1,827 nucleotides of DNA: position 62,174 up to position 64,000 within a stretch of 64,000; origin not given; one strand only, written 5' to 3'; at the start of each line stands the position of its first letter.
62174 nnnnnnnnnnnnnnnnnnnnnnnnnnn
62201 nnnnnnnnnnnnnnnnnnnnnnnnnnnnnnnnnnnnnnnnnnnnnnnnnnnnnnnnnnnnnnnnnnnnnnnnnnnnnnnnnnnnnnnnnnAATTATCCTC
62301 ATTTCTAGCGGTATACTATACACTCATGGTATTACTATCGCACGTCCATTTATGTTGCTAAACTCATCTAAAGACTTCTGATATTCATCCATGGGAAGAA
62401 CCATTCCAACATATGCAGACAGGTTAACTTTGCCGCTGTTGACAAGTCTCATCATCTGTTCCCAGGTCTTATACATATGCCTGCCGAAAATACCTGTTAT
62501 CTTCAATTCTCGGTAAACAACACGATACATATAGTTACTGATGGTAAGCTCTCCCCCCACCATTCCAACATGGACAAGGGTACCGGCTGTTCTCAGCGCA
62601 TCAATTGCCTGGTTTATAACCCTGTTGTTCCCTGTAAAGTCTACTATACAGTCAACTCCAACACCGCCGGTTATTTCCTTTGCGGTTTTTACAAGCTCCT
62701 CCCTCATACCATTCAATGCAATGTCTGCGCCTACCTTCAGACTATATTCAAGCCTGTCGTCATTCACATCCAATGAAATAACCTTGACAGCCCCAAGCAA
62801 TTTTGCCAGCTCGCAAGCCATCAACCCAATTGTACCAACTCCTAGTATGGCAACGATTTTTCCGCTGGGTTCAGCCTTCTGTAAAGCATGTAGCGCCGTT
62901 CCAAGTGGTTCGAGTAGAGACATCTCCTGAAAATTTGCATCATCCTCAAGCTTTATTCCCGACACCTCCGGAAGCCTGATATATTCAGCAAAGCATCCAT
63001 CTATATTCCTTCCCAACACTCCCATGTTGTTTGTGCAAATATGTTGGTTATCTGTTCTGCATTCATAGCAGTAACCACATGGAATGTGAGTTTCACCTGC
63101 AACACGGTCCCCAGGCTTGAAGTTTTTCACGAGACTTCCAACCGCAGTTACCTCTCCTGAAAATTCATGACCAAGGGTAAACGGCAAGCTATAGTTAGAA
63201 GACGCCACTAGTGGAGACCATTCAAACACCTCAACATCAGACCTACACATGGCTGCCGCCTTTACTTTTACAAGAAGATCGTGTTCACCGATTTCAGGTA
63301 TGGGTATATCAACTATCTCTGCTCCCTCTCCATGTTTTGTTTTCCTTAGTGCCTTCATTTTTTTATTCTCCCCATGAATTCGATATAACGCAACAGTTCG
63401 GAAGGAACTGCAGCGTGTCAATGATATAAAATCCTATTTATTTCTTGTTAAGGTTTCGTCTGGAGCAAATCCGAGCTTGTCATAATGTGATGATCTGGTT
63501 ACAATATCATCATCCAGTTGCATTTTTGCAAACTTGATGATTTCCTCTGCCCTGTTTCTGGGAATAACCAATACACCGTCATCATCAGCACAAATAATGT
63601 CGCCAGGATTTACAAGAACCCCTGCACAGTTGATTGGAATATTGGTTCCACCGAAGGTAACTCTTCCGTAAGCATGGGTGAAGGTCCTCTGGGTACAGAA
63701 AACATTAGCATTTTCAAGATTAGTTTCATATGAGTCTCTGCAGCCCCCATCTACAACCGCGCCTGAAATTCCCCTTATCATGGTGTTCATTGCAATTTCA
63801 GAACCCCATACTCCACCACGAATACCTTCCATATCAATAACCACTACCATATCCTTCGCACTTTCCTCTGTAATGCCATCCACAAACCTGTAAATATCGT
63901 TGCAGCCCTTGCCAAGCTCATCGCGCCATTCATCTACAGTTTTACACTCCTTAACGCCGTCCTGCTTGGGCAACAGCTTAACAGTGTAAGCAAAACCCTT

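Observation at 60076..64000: Orphan class-I-like HMG-CoA reductase in a tight operon with an HMG-CoA-lyase-like gene, a Zn-ADH and an RraA/aldolase-like gene, in a MEP-pathway organism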

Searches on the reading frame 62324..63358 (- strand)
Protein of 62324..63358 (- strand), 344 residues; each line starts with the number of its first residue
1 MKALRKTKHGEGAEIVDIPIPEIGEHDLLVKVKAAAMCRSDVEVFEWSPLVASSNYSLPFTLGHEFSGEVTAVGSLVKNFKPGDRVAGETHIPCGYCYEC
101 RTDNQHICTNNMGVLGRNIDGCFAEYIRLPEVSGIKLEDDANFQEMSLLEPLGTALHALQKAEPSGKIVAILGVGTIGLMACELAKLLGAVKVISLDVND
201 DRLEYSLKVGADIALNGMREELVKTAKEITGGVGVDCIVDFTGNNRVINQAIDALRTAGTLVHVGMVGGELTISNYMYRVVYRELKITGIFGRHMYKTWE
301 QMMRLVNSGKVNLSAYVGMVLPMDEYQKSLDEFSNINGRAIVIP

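Call 3: search_protein_families(library=pfam, proteins=[window:62324-63358:-], max_evalue=0.01)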
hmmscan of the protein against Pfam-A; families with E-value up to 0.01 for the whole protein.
window:62324-63358:- (344 aa): 5 families
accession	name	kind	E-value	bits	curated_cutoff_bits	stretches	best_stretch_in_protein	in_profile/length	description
PF00107.32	ADH_zinc_N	-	2.7e-30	105.4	31.8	1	177-307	2-128/129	Zinc-binding dehydrogenase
PF08240.17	ADH_N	-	6.8e-28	97.4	23.5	1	24-138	1-103/104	Alcohol dehydrogenase GroES-like domain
PF16912.11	Glu_dehyd_C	-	6.7e-07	29.4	34.9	1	160-331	25-199/211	Glucose dehydrogenase C-terminus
PF13602.12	ADH_zinc_N_2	-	7e-06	27.4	27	1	210-327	2-117/134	Zinc-binding dehydrogenase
PF01262.27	AlaDh_PNT_C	-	4.9e-05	23.3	23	1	169-221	31-84/214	Alanine dehydrogenase/PNT, C-terminal domain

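Call 4: search_protein_families(library=ncbifam, proteins=[window:62324-63358:-], max_evalue=0.01)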
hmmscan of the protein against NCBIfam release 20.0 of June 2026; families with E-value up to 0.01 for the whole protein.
window:62324-63358:- (344 aa): 23 families
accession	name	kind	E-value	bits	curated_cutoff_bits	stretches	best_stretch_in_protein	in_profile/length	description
NF003808.0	PRK05396.1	equivalog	9.5e-92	307.5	380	1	1-337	1-332/341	L-threonine 3-dehydrogenase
TIGR00692.1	tdh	equivalog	1.9e-91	306.6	458.35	1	3-333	1-328/340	L-threonine 3-dehydrogenase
NF041097.1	keto_inos_dh_IolM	equivalog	1.9e-59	201.3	450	1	13-341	40-385/389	scyllo-inosose 3-dehydrogenase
NF007642.0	PRK10309.1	equivalog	2.6e-42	145.3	550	1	13-330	12-330/347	galactitol-1-phosphate 5-dehydrogenase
NF010344.0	PRK13771.1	subfamily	2.8e-41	141.6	349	1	1-336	1-323/334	putative alcohol dehydrogenase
NF007375.0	PRK09880.1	equivalog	1.9e-37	128.9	469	1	24-337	26-334/344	L-idonate 5-dehydrogenase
TIGR03451.1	mycoS_dep_FDH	equivalog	5.4e-37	127.4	512.9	1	6-332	7-345/358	S-(hydroxymethyl)mycothiol dehydrogenase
NF041172.1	AcrlCoa_red_Thmprot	equivalog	1.5e-34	119.5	500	1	1-335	1-323/334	acryloyl-CoA reductase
NF007489.0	PRK10083.1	equivalog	1.2e-33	116.6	376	1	15-272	14-266/339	Zn-dependent oxidoreductase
TIGR03989.1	Rxyl_3153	subfamily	1.2e-32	113.6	440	2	119-333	137-358/370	NDMA-dependent alcohol dehydrogenase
NF006940.0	PRK09422.1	equivalog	3.2e-32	111.8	344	1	1-312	1-304/338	alcohol dehydrogenase AdhP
TIGR03366.1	HpnZ_proposed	hypoth_equivalog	1.7e-31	109.6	328.1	1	23-291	3-279/315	putative phosphonate catabolism associated alcohol dehydrogenase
TIGR02818.1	adh_III_F_hyde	equivalog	3.8e-28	98.6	543.95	2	122-334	139-357/368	S-(hydroxymethyl)glutathione dehydrogenase/class III alcohol dehydrogenase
TIGR03201.1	dearomat_had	equivalog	6.9e-28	97.7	338.65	1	8-340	6-345/349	6-hydroxycyclohex-1-ene-1-carbonyl-CoA dehydrogenase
TIGR02824.1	quinone_pig3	subfamily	7.2e-25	87.7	296.8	2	120-289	91-261/325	putative NAD(P)H quinone oxidoreductase, PIG3 family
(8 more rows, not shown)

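Call 50: search_solved_structures(query=window:62324-63358:-, max_evalue=1e-30)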
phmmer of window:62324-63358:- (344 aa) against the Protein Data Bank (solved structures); distinct sequences matched with E-value up to 1e-30: 38.
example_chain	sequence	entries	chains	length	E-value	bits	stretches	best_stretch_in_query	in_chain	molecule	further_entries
2dfv_A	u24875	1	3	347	1.1e-67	231.6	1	1-329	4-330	Probable L-threonine 3-dehydrogenase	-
2d8a_A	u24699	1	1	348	1.1e-67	231.6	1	1-329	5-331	Probable L-threonine 3-dehydrogenase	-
3gfb_A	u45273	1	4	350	1.7e-62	214.6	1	1-318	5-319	L-threonine 3-dehydrogenase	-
5kia_A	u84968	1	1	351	1.1e-61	211.9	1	1-332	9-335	L-threonine 3-dehydrogenase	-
2dq4_A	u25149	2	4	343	6.2e-59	202.9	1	1-331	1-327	L-threonine 3-dehydrogenase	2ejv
5vm2_A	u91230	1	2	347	3.4e-47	164.3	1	16-335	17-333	Alcohol dehydrogenase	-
1pl6_A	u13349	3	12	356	1.1e-40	142.9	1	8-335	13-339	Sorbitol dehydrogenase | human sorbitol dehydrogenase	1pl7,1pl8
2eer_A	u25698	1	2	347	2.7e-40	141.6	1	1-344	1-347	NAD-dependent alcohol dehydrogenase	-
1jvb_A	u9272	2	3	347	2.7e-38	135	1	1-344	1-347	NAD(H)-DEPENDENT ALCOHOL DEHYDROGENASE | NAD-dependent alcohol dehydrogenase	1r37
1h2b_A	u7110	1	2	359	5e-38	134.1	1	2-344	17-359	ALCOHOL DEHYDROGENASE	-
3qe3_A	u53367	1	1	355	6.9e-38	133.7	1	8-332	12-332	Sorbitol dehydrogenase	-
1nto_A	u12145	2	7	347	7e-38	133.7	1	1-344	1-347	NAD-dependent alcohol dehydrogenase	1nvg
3i4c_A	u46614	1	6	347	1.1e-37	133.1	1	1-344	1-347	NAD-dependent alcohol dehydrogenase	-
4ej6_A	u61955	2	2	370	1.2e-37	132.9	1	2-326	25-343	Putative zinc-binding dehydrogenase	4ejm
4oh1_A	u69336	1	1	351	8.1e-37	130.2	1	13-274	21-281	L-iditol 2-dehydrogenase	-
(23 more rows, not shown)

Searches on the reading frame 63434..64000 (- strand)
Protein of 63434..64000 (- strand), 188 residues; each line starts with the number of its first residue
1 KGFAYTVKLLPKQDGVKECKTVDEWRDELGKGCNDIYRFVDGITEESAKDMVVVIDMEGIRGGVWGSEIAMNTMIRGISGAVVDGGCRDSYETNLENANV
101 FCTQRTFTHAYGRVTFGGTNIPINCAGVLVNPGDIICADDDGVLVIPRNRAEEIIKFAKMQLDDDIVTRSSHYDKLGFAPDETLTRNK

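Call 3: search_protein_families(library=pfam, proteins=[window:63434-64000:-], max_evalue=0.01)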
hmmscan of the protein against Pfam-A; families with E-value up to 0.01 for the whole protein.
window:63434-64000:- (188 aa): 1 family
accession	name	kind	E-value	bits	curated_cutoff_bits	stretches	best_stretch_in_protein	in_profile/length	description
PF03737.21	RraA-like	-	8.4e-23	81.7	24.5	1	2-145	31-152/152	Aldolase/RraA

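Call 4: search_protein_families(library=ncbifam, proteins=[window:63434-64000:-], max_evalue=0.01)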
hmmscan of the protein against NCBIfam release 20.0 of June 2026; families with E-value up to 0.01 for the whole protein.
window:63434-64000:- (188 aa): 10 families
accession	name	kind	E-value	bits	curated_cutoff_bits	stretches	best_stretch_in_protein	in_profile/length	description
NF006093.0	PRK08245.1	subfamily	4.6e-25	88.4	208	1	3-161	52-200/240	hypothetical protein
NF006731.0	PRK09262.1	equivalog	2e-22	79.9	179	1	48-169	81-201/229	4-carboxy-4-hydroxy-2-oxoadipate aldolase/oxaloacetate decarboxylase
TIGR02798.1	ligK_PcmE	equivalog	7.8e-20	71.4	304.5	1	49-162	76-188/222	4-carboxy-4-hydroxy-2-oxoadipate aldolase/oxaloacetate decarboxylase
NF005442.0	PRK07028.1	equivalog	1.3e-19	70.2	593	1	40-159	281-398/430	bifunctional hexulose-6-phosphate synthase/ribonuclease regulator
NF009399.0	PRK12764.1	equivalog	3.2e-19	69.3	444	1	27-164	328-462/501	fumarylacetoacetate hydrolase family protein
NF004850.0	PRK06201.1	subfamily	1.3e-17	64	231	1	51-164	82-195/222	hypothetical protein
NF006875.0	PRK09372.1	equivalog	1e-10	41.6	136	1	40-149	48-157/161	ribonuclease E activity regulator RraA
TIGR01935.1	NOT-MenG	subfamily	8.3e-09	35.4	123.8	1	43-145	47-149/150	RraA family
NF009134.0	PRK12487.1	equivalog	1.4e-06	28.1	196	1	40-145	48-153/161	putative 4-hydroxy-4-methyl-2-oxoglutarate aldolase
TIGR02998.1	RraA_entero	equivalog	9e-05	22.6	241.25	1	36-145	44-153/161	ribonuclease E activity regulator RraA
